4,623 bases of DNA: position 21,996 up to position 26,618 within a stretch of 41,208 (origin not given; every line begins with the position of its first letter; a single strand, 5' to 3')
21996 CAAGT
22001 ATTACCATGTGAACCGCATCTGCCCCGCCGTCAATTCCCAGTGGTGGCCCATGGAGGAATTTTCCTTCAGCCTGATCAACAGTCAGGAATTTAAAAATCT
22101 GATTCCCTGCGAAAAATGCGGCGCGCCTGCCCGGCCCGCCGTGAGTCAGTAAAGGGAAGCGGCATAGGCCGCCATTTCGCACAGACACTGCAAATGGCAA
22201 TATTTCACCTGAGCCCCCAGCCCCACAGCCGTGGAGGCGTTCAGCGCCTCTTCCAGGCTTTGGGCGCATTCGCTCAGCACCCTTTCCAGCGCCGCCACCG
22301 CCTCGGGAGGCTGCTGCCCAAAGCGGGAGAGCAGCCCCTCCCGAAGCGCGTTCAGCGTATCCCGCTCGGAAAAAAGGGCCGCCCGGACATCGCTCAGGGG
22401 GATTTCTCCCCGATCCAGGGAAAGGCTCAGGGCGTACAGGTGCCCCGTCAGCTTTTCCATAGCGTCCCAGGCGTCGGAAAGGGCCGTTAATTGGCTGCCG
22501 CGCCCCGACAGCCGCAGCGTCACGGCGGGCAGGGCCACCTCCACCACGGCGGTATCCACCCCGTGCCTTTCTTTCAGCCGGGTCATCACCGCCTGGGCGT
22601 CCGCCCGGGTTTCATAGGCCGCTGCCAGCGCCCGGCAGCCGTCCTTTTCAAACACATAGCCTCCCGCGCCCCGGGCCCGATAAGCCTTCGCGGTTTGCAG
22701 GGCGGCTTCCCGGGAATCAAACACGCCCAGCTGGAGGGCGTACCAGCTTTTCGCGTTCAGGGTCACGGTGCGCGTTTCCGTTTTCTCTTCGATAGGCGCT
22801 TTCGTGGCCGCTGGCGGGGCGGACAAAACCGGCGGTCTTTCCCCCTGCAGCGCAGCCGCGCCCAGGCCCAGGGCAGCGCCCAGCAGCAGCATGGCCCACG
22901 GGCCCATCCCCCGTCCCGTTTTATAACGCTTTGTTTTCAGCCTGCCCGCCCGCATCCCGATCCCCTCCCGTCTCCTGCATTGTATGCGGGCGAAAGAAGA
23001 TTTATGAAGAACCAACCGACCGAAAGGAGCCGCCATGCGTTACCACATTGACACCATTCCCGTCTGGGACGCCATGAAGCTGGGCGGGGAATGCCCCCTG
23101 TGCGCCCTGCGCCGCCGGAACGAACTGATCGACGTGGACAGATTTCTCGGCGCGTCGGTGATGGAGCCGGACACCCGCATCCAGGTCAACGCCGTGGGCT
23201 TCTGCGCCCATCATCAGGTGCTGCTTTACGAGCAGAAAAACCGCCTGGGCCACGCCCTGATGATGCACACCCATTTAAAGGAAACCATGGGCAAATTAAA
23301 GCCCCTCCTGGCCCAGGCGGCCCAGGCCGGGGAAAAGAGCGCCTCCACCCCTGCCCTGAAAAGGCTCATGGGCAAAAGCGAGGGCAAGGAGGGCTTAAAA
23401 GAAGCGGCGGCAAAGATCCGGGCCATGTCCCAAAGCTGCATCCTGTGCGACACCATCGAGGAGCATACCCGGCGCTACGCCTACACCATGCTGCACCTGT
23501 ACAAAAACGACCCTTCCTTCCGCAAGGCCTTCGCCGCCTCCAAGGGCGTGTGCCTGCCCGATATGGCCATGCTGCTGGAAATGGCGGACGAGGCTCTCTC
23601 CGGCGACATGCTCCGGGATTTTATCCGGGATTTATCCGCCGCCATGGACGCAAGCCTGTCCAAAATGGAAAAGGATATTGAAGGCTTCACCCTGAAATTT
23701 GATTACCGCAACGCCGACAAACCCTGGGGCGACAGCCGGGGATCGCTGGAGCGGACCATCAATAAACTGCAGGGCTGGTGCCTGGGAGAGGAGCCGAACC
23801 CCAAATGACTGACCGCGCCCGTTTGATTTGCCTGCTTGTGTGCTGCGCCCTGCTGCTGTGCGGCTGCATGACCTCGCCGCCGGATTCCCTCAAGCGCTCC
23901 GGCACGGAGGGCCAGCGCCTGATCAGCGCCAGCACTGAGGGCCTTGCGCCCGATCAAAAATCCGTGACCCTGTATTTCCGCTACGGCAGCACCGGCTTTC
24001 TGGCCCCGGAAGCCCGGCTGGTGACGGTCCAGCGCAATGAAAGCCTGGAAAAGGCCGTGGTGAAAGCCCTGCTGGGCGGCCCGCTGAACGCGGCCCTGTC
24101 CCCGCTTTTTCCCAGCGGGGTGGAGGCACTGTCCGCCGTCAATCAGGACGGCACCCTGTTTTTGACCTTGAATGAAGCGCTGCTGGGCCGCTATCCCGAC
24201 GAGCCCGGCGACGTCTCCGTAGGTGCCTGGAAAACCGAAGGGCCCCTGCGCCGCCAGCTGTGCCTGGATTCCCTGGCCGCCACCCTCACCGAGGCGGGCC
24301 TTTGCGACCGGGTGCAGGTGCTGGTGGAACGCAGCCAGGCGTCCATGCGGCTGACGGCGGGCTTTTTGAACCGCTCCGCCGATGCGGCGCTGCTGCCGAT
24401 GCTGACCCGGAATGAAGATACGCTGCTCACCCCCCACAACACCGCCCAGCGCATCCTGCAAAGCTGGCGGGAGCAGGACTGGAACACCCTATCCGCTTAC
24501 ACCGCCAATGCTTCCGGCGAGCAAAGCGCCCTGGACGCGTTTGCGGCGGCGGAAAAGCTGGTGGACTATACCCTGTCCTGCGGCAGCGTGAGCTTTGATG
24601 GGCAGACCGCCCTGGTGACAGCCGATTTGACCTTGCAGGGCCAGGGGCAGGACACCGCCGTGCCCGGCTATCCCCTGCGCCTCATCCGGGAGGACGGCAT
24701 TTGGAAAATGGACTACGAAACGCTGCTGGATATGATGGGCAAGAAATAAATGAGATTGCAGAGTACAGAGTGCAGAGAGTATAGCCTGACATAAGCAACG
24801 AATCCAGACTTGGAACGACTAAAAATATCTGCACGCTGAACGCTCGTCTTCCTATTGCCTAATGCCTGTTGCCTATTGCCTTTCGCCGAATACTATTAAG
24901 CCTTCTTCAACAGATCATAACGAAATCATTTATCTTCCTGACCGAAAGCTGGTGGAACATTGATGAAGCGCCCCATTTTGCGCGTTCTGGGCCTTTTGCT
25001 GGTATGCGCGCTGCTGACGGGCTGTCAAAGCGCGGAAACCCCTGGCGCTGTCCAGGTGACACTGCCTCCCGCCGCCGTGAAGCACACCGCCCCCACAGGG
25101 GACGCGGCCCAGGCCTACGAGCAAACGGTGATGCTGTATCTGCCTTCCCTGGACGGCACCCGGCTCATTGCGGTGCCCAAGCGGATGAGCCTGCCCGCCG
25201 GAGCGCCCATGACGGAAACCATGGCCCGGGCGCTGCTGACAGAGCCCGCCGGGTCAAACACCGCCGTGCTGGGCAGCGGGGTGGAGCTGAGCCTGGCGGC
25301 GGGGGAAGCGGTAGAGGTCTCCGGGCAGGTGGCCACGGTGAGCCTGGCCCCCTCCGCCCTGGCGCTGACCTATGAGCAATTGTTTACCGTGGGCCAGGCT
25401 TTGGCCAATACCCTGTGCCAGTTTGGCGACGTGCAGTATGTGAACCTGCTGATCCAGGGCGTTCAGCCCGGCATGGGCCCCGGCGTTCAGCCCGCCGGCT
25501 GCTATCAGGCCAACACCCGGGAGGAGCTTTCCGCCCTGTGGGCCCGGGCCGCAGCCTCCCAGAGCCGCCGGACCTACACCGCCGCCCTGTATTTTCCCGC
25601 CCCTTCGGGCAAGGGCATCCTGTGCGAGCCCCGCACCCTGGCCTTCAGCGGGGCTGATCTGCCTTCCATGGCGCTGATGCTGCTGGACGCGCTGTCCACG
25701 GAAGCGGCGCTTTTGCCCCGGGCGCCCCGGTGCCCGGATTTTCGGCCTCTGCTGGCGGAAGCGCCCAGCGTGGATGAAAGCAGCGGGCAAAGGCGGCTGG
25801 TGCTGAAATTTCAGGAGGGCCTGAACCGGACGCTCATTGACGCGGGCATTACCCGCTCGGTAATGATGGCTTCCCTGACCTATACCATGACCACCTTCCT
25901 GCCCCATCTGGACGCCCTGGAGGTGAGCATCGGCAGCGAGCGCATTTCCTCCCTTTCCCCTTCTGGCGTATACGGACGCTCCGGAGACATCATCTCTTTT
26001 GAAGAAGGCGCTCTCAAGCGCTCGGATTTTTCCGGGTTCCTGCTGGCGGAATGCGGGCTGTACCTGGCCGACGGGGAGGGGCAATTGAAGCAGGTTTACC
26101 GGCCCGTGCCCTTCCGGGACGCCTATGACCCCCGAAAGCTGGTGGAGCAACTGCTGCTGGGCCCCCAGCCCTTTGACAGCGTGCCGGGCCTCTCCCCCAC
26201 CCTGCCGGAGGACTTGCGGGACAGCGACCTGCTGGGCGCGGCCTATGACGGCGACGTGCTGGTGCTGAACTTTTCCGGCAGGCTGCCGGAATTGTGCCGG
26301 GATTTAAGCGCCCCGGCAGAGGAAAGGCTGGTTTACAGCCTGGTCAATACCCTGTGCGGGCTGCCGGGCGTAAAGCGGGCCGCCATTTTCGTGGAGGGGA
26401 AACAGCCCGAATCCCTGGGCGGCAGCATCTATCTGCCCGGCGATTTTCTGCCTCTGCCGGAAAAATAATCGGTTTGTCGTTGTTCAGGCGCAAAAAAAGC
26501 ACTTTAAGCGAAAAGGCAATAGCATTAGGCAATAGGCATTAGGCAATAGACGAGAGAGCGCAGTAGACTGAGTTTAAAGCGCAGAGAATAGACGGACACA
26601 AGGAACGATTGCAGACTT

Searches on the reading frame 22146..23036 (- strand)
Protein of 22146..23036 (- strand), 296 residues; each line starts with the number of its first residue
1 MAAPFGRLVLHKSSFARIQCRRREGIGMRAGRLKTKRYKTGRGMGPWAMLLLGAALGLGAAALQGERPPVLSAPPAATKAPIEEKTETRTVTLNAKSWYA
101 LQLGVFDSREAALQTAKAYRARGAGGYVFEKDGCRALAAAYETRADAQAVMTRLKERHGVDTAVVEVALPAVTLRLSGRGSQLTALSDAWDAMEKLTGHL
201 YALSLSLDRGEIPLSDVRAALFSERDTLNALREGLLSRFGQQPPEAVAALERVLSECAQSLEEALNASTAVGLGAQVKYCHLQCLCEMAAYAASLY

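Call 10: search_protein_families(library=pfam, proteins=[window:22146-23036:-])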
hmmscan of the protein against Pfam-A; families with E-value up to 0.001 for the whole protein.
window:22146-23036:- (296 aa): 1 family
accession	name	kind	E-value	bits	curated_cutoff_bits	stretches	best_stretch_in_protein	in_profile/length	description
PF05036.18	SPOR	-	2e-08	34.8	21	1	90-128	35-74/76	SPOR domain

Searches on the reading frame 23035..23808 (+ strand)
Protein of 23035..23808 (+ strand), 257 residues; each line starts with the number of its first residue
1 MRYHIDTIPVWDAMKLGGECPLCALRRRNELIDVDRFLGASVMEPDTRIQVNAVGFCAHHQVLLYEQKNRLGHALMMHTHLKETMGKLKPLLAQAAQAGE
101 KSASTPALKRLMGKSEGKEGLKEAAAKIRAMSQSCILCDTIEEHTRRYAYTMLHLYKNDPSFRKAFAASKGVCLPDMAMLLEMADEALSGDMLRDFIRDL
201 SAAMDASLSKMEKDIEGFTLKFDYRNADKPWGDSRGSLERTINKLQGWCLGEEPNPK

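Call 10: search_protein_families(library=pfam, proteins=[window:23035-23808:+])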
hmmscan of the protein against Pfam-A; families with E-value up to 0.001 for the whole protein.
window:23035-23808:+ (257 aa): 1 family
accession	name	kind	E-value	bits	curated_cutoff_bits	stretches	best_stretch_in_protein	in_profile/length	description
PF19538.4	DUF6062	-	4.4e-75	252.7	27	1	1-249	1-240/243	Family of unknown function (DUF6062)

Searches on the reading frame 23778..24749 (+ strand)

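Call 10: search_protein_families(library=pfam, proteins=[window:23778-24749:+])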
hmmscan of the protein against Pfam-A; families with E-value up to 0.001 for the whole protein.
window:23778-24749:+ (323 aa): 1 family
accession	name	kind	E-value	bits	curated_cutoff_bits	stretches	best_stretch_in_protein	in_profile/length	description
PF10646.14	Germane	-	1.5e-10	42.1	23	1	64-184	1-112/117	Sporulation and spore germination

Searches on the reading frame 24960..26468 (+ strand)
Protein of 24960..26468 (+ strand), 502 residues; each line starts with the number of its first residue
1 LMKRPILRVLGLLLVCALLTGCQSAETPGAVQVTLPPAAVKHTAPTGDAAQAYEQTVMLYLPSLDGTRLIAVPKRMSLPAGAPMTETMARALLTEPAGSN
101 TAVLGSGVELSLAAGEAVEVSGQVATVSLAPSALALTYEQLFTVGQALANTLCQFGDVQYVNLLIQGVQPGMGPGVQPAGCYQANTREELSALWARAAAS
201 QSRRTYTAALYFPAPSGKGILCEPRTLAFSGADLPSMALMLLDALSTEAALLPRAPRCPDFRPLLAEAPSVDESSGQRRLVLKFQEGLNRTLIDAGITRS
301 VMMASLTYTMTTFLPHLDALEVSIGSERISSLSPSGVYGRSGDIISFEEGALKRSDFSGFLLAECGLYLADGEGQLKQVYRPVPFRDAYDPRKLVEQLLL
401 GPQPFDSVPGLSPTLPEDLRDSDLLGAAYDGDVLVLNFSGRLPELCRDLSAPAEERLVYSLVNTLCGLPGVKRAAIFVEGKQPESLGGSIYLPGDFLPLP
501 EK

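Call 10: search_protein_families(library=pfam, proteins=[window:24960-26468:+])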
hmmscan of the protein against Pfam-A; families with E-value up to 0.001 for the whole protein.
window:24960-26468:+ (502 aa): 1 family
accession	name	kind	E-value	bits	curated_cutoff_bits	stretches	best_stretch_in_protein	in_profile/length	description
PF10646.14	Germane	-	1.8e-24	87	23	2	367-482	2-115/117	Sporulation and spore germination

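Call 11: find_homologous_proteins(query=window:24960-26468:+)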
Query window:24960-26468:+ (502 aa): 179 proteins with E <= 0.001 among 8000 candidates; the best 120 are listed.
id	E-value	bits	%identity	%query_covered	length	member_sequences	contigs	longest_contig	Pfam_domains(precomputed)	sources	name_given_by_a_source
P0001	0.0e+0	1081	99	100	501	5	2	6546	PF10646.15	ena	-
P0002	4.1e-195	667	62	95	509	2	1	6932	PF10646.15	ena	-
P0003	1.1e-194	666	61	100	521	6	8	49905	PF10646.15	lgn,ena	-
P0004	1.6e-193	662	61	95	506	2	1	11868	PF10646.15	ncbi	-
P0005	2.9e-193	661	61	95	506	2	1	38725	PF10646.15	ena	-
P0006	1.2e-192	659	63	99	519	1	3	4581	PF10646.15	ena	-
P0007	1.6e-192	659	61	95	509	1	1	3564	PF10646.15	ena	-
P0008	1.1e-191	656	61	100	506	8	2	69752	PF10646.15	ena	-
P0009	4.5e-191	654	61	99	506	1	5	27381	PF10646.15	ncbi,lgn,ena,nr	ncbi:MAG: GerMN domain-containing protein [Clostridia bacterium]|nr:GerMN domain-containing protein 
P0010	6.7e-191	653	61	96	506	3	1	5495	PF10646.15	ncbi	-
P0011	1.3e-190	652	60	95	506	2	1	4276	PF10646.15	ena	-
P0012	1.3e-190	652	59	99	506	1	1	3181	PF10646.15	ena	-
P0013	4.5e-190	651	63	95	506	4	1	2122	PF10646.15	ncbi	-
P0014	6.1e-190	650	59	100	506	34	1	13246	PF10646.15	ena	-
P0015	1.1e-189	649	60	99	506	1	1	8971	PF10646.15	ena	-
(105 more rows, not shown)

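Call 12: find_encoding_contigs(protein=P0001, flank=10000, max_places=4)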
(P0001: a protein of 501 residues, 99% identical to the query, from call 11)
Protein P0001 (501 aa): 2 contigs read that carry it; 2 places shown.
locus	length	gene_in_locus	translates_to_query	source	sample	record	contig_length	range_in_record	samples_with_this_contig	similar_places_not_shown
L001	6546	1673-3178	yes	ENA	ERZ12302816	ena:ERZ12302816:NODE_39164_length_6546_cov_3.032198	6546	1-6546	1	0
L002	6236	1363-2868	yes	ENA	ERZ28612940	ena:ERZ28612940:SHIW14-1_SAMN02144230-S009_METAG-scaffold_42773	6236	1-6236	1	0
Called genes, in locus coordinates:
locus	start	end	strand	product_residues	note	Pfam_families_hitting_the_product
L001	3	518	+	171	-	?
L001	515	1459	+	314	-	PF10646:Germane, PF26580:Mtb12_C (weak)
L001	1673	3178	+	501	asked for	PF10646:Germane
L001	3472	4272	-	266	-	PF06182:ABC2_membrane_6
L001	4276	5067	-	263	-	PF06182:ABC2_membrane_6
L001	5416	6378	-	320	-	PF00005:ABC_tran, PF13304:AAA_21 (weak)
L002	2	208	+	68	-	?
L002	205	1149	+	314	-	PF10646:Germane, PF26580:Mtb12_C (weak)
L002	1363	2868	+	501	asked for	PF10646:Germane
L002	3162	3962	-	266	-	PF06182:ABC2_membrane_6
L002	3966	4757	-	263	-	PF06182:ABC2_membrane_6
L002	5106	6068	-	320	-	PF00005:ABC_tran, PF13304:AAA_21 (weak)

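Call 13: find_encoding_contigs(protein=P0003, flank=10000, max_places=3)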
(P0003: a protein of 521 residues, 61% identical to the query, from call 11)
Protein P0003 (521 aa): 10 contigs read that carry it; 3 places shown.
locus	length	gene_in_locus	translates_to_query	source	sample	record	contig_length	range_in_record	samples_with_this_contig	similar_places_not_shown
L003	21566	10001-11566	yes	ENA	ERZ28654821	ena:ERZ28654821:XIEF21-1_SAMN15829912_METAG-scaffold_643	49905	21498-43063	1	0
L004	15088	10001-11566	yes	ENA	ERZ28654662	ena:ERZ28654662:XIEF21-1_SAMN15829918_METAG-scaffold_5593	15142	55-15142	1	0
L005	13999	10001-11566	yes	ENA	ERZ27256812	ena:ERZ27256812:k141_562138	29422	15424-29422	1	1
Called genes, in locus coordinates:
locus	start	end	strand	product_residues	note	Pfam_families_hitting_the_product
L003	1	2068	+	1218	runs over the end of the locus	PF08239:SH3_3, PF01471:PG_binding_1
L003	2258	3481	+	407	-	PF00070:Pyr_redox (faint), PF00890:FAD_binding_2 (weak), PF01134:GIDA (faint), PF01266:DAO (weak), PF03486:HI0933_like, PF07992:Pyr_redox_2 (faint), PF13450:NAD_binding_8 (weak), PF22780:HI0933_like_1st, +1 more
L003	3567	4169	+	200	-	PF01613:Flavin_Reduct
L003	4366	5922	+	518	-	PF13177:DNA_pol3_delta2, PF00004:AAA, PF22608:DNAX_ATPase_lid, PF12169:DNA_pol3_gamma3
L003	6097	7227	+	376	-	-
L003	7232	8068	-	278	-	PF05036:SPOR (faint)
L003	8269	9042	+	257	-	PF19538:DUF6062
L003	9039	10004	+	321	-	PF10646:Germane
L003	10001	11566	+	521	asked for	PF10646:Germane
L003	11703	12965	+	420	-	-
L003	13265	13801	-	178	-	-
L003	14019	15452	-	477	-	PF12838:Fer4_7, PF00037:Fer4, PF12837:Fer4_6 (weak), PF13237:Fer4_10 (weak), PF13484:Fer4_16, PF12838:Fer4_7 (weak), PF00037:Fer4, PF02906:Fe_hyd_lg_C, +6 more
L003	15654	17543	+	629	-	PF01946:Thi4 (weak), PF00890:FAD_binding_2, PF01266:DAO, PF03486:HI0933_like (weak), PF07992:Pyr_redox_2 (weak), PF12831:FAD_oxidored, PF13450:NAD_binding_8 (weak), PF00890:FAD_binding_2, +1 more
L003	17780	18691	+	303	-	PF06114:Peptidase_M78 (weak)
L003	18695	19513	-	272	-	PF00588:SpoU_methylase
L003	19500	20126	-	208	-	PF00485:PRK, PF01712:dNK (faint), PF13207:AAA_17 (faint), PF13238:AAA_18, PF13671:AAA_33 (weak)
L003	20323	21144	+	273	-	PF03747:ADP_ribosyl_GH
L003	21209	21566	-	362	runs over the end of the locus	PF00294:PfkB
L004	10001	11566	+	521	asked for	PF10646:Germane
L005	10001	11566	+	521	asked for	PF10646:Germane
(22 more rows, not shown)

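Call 18: find_related_loci(query=A1, collection=genome_contigs, flank=10000)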
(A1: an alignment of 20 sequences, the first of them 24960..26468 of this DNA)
Query A1 (502 aa) in genome_contigs; peptide patterns used: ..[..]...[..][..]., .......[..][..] (x = any residue, [..] = any of these).
96 stretches matched a pattern; 46 encode a relative of the query (tblastn E <= 1e-3); 45 distinct loci.
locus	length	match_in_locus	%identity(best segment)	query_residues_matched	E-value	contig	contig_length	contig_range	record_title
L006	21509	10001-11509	59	2-501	0e+0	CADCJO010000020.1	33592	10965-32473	MAG: uncultured Clostridiales bacterium isolate RUG14706 genome assembly, contig: RUG14706_asm_20, whole genome shotgun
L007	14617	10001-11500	61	2-498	0e+0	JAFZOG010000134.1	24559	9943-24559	MAG: Clostridia bacterium isolate RGIG7947 Water_buffalos_Rumen-1__c914314, whole genome shotgun sequence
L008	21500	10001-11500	60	2-498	0e+0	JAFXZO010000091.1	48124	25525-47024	MAG: Clostridia bacterium isolate RGIG6889 Sheep_Rumen-5__c1406142, whole genome shotgun sequence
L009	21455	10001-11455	59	20-501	0e+0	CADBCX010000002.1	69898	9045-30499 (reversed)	MAG: uncultured Clostridiales bacterium isolate RUG13860 genome assembly, contig: RUG13860_asm_2, whole genome shotgun s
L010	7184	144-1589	60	20-498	0e+0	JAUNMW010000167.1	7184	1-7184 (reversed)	MAG: Clostridia bacterium isolate S32M_St_metabat_16 NODE_6397_length_7184_cov_9.002244, whole genome shotgun sequence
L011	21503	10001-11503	57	2-498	0e+0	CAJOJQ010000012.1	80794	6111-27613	uncultured Christensenellaceae bacterium isolate Red_deer_4_mag_93 genome assembly, contig: scaffold_453, whole genome s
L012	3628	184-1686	57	2-498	0e+0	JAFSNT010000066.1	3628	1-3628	MAG: Clostridia bacterium isolate RGIG3310 Goat_Reticulum-5__c148319, whole genome shotgun sequence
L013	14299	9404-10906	58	1-498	0e+0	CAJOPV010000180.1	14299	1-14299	uncultured Christensenellaceae bacterium isolate Rumen_Coassembly_mag_378 genome assembly, contig: k87_18241200, whole g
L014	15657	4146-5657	57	2-501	0e+0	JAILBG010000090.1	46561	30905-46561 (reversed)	MAG: Clostridiales bacterium isolate RUI553 k141_5863805_flag=1_multi=15.0000_len=46561, whole genome shotgun sequence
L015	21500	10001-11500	57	2-498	0e+0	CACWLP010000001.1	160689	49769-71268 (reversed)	MAG: uncultured Clostridiales bacterium isolate RUG10690 genome assembly, contig: RUG10690_asm_1, whole genome shotgun s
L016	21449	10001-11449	59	19-498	0e+0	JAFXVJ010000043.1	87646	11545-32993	MAG: Clostridia bacterium isolate RGIG6780 Sheep_Rumen-3__c996556, whole genome shotgun sequence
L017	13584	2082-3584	57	2-498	0e+0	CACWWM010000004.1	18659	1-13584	MAG: uncultured Clostridiales bacterium isolate RUG10975 genome assembly, contig: RUG10975_asm_4, whole genome shotgun s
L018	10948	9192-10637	59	20-498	0e+0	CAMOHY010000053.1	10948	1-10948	MAG: uncultured Clostridia bacterium isolate SRR873601_bin.84_metaWRAP_v1.3_MAG genome assembly, contig: NODE_18868_leng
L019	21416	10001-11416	59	30-498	4e-180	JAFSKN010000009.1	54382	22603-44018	MAG: Clostridia bacterium isolate RGIG3226 Goat_Reticulum-2__c167, whole genome shotgun sequence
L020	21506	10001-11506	54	2-498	1e-175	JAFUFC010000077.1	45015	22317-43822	MAG: Clostridia bacterium isolate RGIG4437 Roe_deer_Omasum-3__c74330, whole genome shotgun sequence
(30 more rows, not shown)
